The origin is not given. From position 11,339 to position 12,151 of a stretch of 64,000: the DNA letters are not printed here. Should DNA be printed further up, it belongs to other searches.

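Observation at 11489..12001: Riboswitch-controlled family I pyrophosphatase with an altered metal-binding aspartate segment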

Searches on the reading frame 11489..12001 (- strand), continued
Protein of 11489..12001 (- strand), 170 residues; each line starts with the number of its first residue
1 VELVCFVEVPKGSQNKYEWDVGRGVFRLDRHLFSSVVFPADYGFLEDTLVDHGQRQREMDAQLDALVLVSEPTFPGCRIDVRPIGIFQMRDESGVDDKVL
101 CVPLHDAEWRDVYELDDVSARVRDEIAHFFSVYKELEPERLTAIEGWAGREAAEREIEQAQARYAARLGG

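Call 34: find_encoding_contigs(protein=P0065, flank=10000, max_places=1)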
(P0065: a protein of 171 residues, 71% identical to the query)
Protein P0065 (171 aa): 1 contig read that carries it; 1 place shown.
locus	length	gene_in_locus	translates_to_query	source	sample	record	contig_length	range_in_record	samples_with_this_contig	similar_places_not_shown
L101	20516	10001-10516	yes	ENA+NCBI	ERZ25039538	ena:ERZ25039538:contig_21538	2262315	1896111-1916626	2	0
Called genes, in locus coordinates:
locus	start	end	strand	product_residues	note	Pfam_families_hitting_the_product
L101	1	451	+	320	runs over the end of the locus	PF07690:MFS_1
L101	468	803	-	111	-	PF00582:Usp (faint)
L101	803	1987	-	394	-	PF02985:HEAT (faint), PF13646:HEAT_2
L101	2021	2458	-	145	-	PF00582:Usp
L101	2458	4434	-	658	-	PF00361:Proton_antipo_M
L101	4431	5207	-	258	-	PF13459:Fer4_15 (faint), PF01058:Oxidored_q6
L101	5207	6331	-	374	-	PF00374:NiFeSe_Hases (faint), PF00346:Complex1_49kDa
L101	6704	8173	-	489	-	PF00361:Proton_antipo_M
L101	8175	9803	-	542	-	PF00146:NADHdh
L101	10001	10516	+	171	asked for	PF00719:Pyrophosphatase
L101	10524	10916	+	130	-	PF13646:HEAT_2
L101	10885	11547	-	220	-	PF19538:DUF6062 (faint)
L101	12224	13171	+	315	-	PF13559:DUF4129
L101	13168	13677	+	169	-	-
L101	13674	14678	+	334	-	PF20030:bpMoxR, PF07726:AAA_3, PF07728:AAA_5, PF17863:AAA_lid_2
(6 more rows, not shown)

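Call 35: find_encoding_contigs(protein=P0076, flank=10000, max_places=1)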
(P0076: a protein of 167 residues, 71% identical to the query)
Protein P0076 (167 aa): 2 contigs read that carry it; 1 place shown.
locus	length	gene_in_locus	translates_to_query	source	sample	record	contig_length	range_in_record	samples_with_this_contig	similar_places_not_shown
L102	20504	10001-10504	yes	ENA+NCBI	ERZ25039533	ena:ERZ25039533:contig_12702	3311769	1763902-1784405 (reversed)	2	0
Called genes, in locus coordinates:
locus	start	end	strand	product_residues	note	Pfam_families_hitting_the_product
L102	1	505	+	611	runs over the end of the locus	PF02129:Peptidase_S15, PF08530:PepX_C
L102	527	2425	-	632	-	PF00122:E1-E2_ATPase, PF00702:Hydrolase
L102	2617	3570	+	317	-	PF00146:NADHdh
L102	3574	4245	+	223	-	-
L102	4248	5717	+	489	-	PF00361:Proton_antipo_M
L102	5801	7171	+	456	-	PF00329:Complex1_30kDa, PF00346:Complex1_49kDa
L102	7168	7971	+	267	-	PF01058:Oxidored_q6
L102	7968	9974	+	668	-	PF00361:Proton_antipo_M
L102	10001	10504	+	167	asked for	PF00719:Pyrophosphatase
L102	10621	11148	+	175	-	-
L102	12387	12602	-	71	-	-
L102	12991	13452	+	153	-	-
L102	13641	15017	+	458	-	-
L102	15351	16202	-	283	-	PF00106:adh_short, PF08659:KR, PF13561:adh_short_C2, PF08643:DUF1776 (weak)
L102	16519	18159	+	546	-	PF07732:Cu-oxidase_3, PF07731:Cu-oxidase_2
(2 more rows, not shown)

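Call 36: find_encoding_contigs(protein=P0088, flank=10000, max_places=1)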
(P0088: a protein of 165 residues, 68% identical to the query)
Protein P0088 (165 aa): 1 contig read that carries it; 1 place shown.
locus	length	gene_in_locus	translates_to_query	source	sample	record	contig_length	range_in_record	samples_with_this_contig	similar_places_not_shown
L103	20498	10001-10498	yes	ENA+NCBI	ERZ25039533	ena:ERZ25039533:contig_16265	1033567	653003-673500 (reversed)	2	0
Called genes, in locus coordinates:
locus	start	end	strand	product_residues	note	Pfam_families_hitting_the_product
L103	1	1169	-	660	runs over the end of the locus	PF00361:Proton_antipo_M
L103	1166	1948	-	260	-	PF01058:Oxidored_q6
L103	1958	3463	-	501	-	PF00329:Complex1_30kDa (faint), PF00374:NiFeSe_Hases (faint), PF00346:Complex1_49kDa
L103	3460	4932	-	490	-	PF00361:Proton_antipo_M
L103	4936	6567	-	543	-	PF00146:NADHdh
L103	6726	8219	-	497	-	PF00488:MutS_V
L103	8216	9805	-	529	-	PF00488:MutS_V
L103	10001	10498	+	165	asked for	PF00719:Pyrophosphatase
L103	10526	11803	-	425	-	PF03952:Enolase_N, PF00113:Enolase_C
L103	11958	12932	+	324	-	PF04024:PspC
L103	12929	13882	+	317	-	PF13581:HATPase_c_2 (weak), PF02518:HATPase_c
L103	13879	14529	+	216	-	PF00072:Response_reg, PF08281:Sigma70_r4_2 (weak), PF00196:GerE, PF04545:Sigma70_r4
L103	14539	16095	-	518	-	-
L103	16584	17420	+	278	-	PF01522:Polysacc_deac_1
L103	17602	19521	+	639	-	-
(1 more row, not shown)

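Call 38: find_encoding_contigs(protein=P0004, flank=10000, max_places=1)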
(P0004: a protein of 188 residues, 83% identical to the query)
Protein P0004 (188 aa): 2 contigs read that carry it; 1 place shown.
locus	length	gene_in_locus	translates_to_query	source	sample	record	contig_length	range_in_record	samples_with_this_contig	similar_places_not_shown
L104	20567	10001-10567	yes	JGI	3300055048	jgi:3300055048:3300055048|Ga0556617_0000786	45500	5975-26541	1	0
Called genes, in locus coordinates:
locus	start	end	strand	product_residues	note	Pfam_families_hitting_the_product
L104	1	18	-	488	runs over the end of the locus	PF00361:Proton_antipo_M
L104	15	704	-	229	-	-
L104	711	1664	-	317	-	PF00146:NADHdh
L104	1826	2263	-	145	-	PF00582:Usp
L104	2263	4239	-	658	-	PF00361:Proton_antipo_M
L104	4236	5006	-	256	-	PF13459:Fer4_15 (faint), PF01058:Oxidored_q6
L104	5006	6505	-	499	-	PF00329:Complex1_30kDa (weak), PF00346:Complex1_49kDa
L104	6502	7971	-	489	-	PF00361:Proton_antipo_M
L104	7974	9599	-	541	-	PF00146:NADHdh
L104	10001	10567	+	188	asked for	PF00719:Pyrophosphatase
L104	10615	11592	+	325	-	PF13559:DUF4129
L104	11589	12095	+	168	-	-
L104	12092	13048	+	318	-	PF20030:bpMoxR, PF07726:AAA_3, PF07728:AAA_5, PF17863:AAA_lid_2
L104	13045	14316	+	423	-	PF01882:DUF58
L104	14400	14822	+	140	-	-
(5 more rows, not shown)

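Call 39: find_encoding_contigs(protein=P0050, flank=10000, max_places=1)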
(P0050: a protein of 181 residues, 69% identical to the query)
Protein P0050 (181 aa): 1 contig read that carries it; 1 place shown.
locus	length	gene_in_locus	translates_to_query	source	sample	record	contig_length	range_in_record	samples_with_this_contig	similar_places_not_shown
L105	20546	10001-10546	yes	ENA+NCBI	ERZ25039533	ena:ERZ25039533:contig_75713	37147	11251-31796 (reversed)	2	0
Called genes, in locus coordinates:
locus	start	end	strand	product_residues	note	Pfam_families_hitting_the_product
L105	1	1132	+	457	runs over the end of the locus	PF03951:Gln-synt_N, PF00120:Gln-synt_C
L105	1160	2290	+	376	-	PF17853:GGDEF_2, PF13556:HTH_30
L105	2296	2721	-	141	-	PF00903:Glyoxalase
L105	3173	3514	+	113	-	PF02535:Zip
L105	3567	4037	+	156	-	-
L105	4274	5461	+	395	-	PF13411:MerR_1 (weak), PF16701:Ad_Cy_reg, PF00211:Guanylate_cyc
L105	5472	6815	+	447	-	PF01171:ATP_bind_3, PF11734:TilS_C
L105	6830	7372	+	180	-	PF00156:Pribosyltran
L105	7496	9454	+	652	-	PF06480:FtsH_ext, PF00004:AAA, PF07728:AAA_5 (faint), PF17862:AAA_lid_3, PF01434:Peptidase_M41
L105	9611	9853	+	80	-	-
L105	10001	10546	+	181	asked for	PF00719:Pyrophosphatase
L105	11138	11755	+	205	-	PF00146:NADHdh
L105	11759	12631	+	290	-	-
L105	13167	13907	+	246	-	PF00361:Proton_antipo_M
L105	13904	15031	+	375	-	PF00329:Complex1_30kDa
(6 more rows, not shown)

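Call 40: find_encoding_contigs(protein=P0009, flank=10000, max_places=1)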
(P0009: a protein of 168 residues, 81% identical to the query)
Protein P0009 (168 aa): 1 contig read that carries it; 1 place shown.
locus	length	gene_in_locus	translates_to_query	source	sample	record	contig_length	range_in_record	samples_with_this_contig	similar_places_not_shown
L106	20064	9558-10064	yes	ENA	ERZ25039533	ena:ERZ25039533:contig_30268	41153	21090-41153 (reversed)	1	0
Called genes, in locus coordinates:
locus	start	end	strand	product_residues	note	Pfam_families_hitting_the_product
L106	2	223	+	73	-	?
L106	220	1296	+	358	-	PF02641:DUF190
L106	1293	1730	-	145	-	PF00582:Usp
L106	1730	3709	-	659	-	PF00361:Proton_antipo_M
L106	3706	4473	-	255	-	PF00037:Fer4 (faint), PF13459:Fer4_15 (weak), PF01058:Oxidored_q6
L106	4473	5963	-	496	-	PF00329:Complex1_30kDa (weak), PF00374:NiFeSe_Hases (weak), PF00346:Complex1_49kDa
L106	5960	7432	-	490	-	PF00361:Proton_antipo_M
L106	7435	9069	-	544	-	PF00146:NADHdh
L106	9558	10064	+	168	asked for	PF00719:Pyrophosphatase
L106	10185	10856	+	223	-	PF19538:DUF6062 (faint)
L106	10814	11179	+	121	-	-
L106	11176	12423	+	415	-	PF07690:MFS_1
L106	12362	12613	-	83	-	-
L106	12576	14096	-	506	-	PF00488:MutS_V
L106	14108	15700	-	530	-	PF00488:MutS_V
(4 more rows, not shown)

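Call 55: predict_structure(alignment_id=A4)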
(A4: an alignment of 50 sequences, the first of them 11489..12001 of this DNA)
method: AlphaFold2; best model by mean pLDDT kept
length: 170 residues; sequences in the alignment: 50
mean_pLDDT: 80.0   pTM: 0.78
mean pLDDT of the five models: 80.0, 79.0, 78.4, 73.1, 71.5
residues with pLDDT >= 90: 66; 70-90: 59; 50-70: 28; < 50: 17
segments of 3 or more residues with pLDDT < 50: 11-15, 30-35, 54-59
pLDDT, mean of each block of 10 residues (from residue 1): 85 54 68 54 90 54 88 83 93 81 94 94 84 69 84 96 88
secondary structure, 60 per line:
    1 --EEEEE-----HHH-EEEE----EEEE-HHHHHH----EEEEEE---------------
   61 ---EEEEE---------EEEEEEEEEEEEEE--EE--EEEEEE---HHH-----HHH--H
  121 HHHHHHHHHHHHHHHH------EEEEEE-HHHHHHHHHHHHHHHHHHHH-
elements in order: E3-7 E17-20 E25-28 H30-35 E40-45 E64-68 E78-91 E98-103 H120-136 E143-148 H150-169
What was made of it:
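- Its insertion is modelled with pLDDT below 50 (call 55), so its geometry is unknown.
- Tried and rejected: The loop has pLDDT below 50 and no coordinates are available (call 55).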

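Call 56: search_protein_representatives(protein=window:11489-12001:-)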
Query: 170 residues. Proteins with E-value up to 0.001 (for the whole library): 5213; up to 1e-10: 1912; up to 1e-30: 117. The best 150 are listed.
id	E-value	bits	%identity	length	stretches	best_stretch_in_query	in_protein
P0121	2.1e-85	301.4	39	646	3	5-166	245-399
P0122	4.8e-75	267.7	39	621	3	4-159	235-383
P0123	9.1e-65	234.2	69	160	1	1-163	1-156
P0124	1.4e-52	194.6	34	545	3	2-158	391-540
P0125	2.8e-47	177.3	55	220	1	2-164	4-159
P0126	1.8e-46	174.7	54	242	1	3-167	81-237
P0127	2.9e-46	174.0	53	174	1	5-167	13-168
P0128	4.2e-46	173.5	54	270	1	3-165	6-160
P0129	4.6e-46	173.4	53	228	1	3-165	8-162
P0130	8.6e-46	172.5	57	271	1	4-156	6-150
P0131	1.2e-45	172.0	53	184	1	3-167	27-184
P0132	2.3e-45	171.1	52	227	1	3-165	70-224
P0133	1.9e-44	168.1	52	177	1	2-165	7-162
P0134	3.9e-44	167.1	52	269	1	5-165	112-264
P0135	8.3e-43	162.8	55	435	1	6-164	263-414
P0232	4.5e-31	124.6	66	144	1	7-144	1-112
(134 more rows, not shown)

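Call 64: search_protein_families(library=ncbifam, proteins=[window:11489-12001:-, P0012], max_evalue=0.001)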
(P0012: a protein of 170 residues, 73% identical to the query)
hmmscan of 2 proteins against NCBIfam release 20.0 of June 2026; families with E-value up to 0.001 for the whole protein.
window:11489-12001:- (170 aa): 3 families
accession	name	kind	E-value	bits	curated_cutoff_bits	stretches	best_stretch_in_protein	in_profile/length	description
NF002317.0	PRK01250.1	equivalog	1.3e-38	132.6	200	1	3-165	16-174/176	inorganic diphosphatase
NF002578.0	PRK02230.1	equivalog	2.6e-28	98.7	246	1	4-162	7-158/185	inorganic pyrophosphatase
NF001886.0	PRK00642.1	equivalog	9.6e-19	67.8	247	1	3-167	26-204/208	inorganic pyrophosphatase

P0012 (170 aa): 3 families
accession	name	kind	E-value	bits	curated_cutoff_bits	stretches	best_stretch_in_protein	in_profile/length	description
NF002317.0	PRK01250.1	equivalog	5.7e-42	143.5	200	1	3-158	16-174/176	inorganic diphosphatase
NF002578.0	PRK02230.1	equivalog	3.7e-32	111.3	246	1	6-156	9-159/185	inorganic pyrophosphatase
NF001886.0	PRK00642.1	equivalog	8.8e-17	61.4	247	2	70-154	112-198/208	inorganic pyrophosphatase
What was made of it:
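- On NCBIfam NF002317 'inorganic diphosphatase' (equivalog): 132.6 bits (call 64).
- Closest known: Canonical bacterial family I soluble inorganic pyrophosphatase. Different: It scores 132.6 bits against the 200-bit cut-off of NCBIfam NF002317 (call 64).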

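Call 72: search_dna_similar(query=window:11489-12001:-, collection=plasmids, mode=protein, max_rows=15)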
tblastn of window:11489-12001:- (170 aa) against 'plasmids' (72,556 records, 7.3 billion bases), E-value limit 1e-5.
Records with a match: 132; places in all: 145; records where one place covers at least 80% of the query: 57.
Best place of each record, by identity: <60% 132.
By first word of the organism name: Rhizobium 33; Pseudomonas 14; Clavibacter 12; Acinetobacter 9; Escherichia 9; Curtobacterium 6; Sinorhizobium 4; Ralstonia 4; Pasteurella 3; Klebsiella 3; and 26 more.
By predicted mobility (MOB-suite, as given by PLSDB): non-mobilizable 68; conjugative 50; mobilizable 14.
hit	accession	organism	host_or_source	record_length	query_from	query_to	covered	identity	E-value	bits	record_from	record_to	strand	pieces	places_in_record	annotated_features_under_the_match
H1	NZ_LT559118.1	Nonomuraea gerenzanensis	-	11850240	1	140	82%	52.1%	3e-35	136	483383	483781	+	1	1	none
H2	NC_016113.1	Streptantibioticus cattleyicolor NRRL 8057 = DSM 46488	-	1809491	1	140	82%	50.7%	1e-32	129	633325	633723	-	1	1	none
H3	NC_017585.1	Streptantibioticus cattleyicolor NRRL 8057 = DSM 46488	-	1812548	1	140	82%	50.7%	1e-32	129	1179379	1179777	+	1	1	none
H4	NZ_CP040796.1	Clavibacter phaseoli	Tomato,Cell culture,Tomato seed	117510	1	137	81%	51.1%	1e-33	131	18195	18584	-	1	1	inorganic diphosphatase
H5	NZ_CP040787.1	Clavibacter phaseoli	Bean seeds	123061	1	137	81%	51.1%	1e-33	131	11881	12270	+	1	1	inorganic diphosphatase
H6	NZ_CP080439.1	Clavibacter michiganensis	Solanum lycopersicum,Bacteria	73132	1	137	81%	50.4%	2e-34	134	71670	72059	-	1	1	inorganic diphosphatase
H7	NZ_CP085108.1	Clavibacter michiganensis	Tomato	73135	1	137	81%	50.4%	2e-34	134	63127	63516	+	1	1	inorganic diphosphatase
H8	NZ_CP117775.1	Clavibacter michiganensis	tomato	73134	1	137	81%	50.4%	2e-34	134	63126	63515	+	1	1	inorganic diphosphatase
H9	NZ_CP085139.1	Clavibacter michiganensis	Tomato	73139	1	137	81%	50.4%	2e-34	134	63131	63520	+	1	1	inorganic diphosphatase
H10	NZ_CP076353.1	Clavibacter michiganensis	Solanum lycopersicum (tomato),plant ...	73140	1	137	81%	50.4%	2e-34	134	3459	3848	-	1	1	inorganic diphosphatase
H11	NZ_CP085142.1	Clavibacter michiganensis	tomato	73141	1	137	81%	50.4%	2e-34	134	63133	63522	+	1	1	inorganic diphosphatase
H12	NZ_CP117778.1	Clavibacter michiganensis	Tomate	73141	1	137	81%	50.4%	2e-34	134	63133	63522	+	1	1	inorganic diphosphatase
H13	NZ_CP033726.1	Clavibacter michiganensis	Tomato,Single cell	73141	1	137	81%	50.4%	2e-34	134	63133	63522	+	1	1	inorganic diphosphatase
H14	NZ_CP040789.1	Clavibacter michiganensis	winter wheat (Triticum aestivum)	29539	1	137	81%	50.4%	2e-34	134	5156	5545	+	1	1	inorganic diphosphatase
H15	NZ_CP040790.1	Clavibacter michiganensis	winter wheat (Triticum aestivum)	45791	1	137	81%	50.4%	2e-34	134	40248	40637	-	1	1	inorganic diphosphatase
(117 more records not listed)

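Call 73: get_annotated_region(hit=H2, flank=6000)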
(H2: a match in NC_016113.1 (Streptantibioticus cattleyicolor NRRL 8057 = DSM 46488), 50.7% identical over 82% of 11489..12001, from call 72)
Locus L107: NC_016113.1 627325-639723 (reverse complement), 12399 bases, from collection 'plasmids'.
description: Streptantibioticus cattleyicolor NRRL 8057 = DSM 46488 plasmid pSCAT, complete sequence
organism: Streptantibioticus cattleyicolor NRRL 8057 = DSM 46488 (NCBI taxid 1003195)
taxonomy: Bacteria; Actinomycetota; Actinomycetes; Kitasatosporales; Streptomycetaceae; Streptantibioticus; Streptantibioticus cattleyicolor; Streptantibioticus cattleyicolor NRRL 8057 = DSM 46488
host: -; source: -; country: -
typing (MOB-suite, as given by PLSDB): mobilizable; relaxase MOBP
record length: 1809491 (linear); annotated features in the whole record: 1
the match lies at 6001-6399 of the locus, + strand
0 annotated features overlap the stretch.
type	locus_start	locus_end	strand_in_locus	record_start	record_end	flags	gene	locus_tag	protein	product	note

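Call 74: get_annotated_region(hit=H6, flank=6000)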
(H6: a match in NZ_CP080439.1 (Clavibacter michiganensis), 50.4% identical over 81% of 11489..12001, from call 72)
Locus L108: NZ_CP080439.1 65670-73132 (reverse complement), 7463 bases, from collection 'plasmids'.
description: Clavibacter michiganensis strain LMG7333 plasmid pCM2_LMG7333, complete sequence
organism: Clavibacter michiganensis (NCBI taxid 28447)
taxonomy: Bacteria; Actinomycetota; Actinomycetes; Micrococcales; Microbacteriaceae; Clavibacter; Clavibacter michiganensis
host: -; source: Solanum lycopersicum,Bacteria; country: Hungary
typing (MOB-suite, as given by PLSDB): conjugative; relaxase MOBF; mating-pair formation MPF_T
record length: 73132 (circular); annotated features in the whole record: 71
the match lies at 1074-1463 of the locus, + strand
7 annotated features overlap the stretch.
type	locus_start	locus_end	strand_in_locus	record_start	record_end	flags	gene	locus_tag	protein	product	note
CDS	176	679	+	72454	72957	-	-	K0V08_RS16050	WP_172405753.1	CrcB family protein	-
CDS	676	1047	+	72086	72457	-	-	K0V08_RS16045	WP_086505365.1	CrcB family protein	-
CDS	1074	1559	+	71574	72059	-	-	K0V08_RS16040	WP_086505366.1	inorganic diphosphatase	-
CDS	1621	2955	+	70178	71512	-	eno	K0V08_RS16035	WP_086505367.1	phosphopyruvate hydratase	GO:0006096 - glycolytic process [Evidence IEA]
CDS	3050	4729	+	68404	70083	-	ilvD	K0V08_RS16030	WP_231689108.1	dihydroxy-acid dehydratase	GO:0009097 - isoleucine biosynthetic process [Evidence IEA]; GO:0009099 - valine biosynthetic process [Evidence IEA]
CDS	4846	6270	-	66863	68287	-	glnA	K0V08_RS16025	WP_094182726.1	type I glutamate--ammonia ligase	GO:0006542 - glutamine biosynthetic process [Evidence IEA]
CDS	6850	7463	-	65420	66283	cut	-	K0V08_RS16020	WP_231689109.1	LysR family transcriptional regulator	-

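Call 79: fold_search(model_id=the predicted structure, library=pdb)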
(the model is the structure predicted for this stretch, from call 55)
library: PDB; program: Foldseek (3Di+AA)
matches with E <= 10: 506; with E <= 0.001: 144
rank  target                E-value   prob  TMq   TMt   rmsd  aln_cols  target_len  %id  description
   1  5kde                  3.3e-16  1.00  0.74  0.77   4.9       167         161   46  Inorganic pyrophosphatase from Mycobacterium tuberculosis in complex with inhibitor 1 and inorganic pyrophosphate (released 2016-09-28)
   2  4ecp_B                4.8e-16  1.00  0.73  0.76   4.9       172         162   44  X-ray crystal structure of Inorganic Pyrophosphate PPA from Mycobacterium leprae (released 2012-04-18)
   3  1wcf                  8.2e-16  1.00  0.73  0.77   4.8       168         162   46  1.54 A CRYSTAL STRUCTURE OF RV3628, MYCOBACTERIUM TUBERCULOSIS INORGANIC PYROPHOSPHATASE (PPASE) AT PH7.0 (released 2006-07-12)
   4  4z70_B                1.1e-15  1.00  0.73  0.76   5.0       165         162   46  Crystal structure of inorganic pyrophosphatase from Mycobacterium tuberculosis in complex with Ca ions (released 2015-08-26)
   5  4z70_A                1.5e-15  1.00  0.72  0.77   4.9       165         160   46  Crystal structure of inorganic pyrophosphatase from Mycobacterium tuberculosis in complex with Ca ions (released 2015-08-26)
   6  2uxs_A                1.7e-15  1.00  0.73  0.77   4.9       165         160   45  2.7A crystal structure of inorganic pyrophosphatase (Rv3628) from Mycobacterium tuberculosis at pH 7.5 (released 2008-05-27)
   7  4z71_B                1.9e-15  1.00  0.73  0.75   4.9       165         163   46  Crystal structure of inorganic pyrophosphatase from Mycobacterium tuberculosis in complex with Mg ions (released 2015-08-26)
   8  1sxv                  2.3e-15  1.00  0.72  0.77   4.9       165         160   46  1.3A Crystal structure of rv3628, Mycobacterium tuberculosis inorganic pyrophosphatase (PPase) at pH5.0 (released 2005-04-12)
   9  4ecp_A                2.7e-15  1.00  0.72  0.76   4.9       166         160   44  X-ray crystal structure of Inorganic Pyrophosphate PPA from Mycobacterium leprae (released 2012-04-18)
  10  4z73_D                3.2e-15  1.00  0.72  0.76   4.9       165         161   46  Crystal structure of inorganic pyrophosphatase from Mycobacterium tuberculosis in complex with a phosphate ion and an  (released 2015-08-26)
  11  1twl                  7.1e-15  1.00  0.74  0.73   4.8       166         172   42  Inorganic pyrophosphatase from Pyrococcus furiosus Pfu-264096-001 (released 2004-11-23)
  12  3q5v_B                1.2e-14  1.00  0.75  0.73   4.8       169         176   41  The structure of inorganic pyrophosphatase from Thermococcus Thioreducens in complex with magnesium and sulfate (released 2012-01-04)
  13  1ude_B                2.1e-14  1.00  0.72  0.74   4.6       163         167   42  Crystal structure of the Inorganic pyrophosphatase from the hyperthermophilic archaeon Pyrococcus horikoshii OT3 (released 2004-01-20)
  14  3r5v_D                2.7e-14  1.00  0.74  0.73   4.6       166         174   41  The structure of calcium bound Thermococcus thioreducens inorganic pyrophosphatase at 298K (released 2012-03-28)
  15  3i98_A                2.8e-14  1.00  0.75  0.73   4.6       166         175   41  X-ray crystallographic structure of Inorganic Pyrophosphatase at 298K from archaeon Thermococcus thioreducens (released 2009-08-18)
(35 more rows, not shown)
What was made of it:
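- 11489..12001 (-): Coding sequence of the variant family I inorganic pyrophosphatase (170 aa). AlphaFold model with mean pLDDT 80 matches M. tuberculosis PPase at TM 0.74 (calls 55, 79).
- On Family I soluble inorganic pyrophosphatase (Pfam PF00719): Foldseek top hits are all PPases at TM 0.70-0.77 (calls 55, 79).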
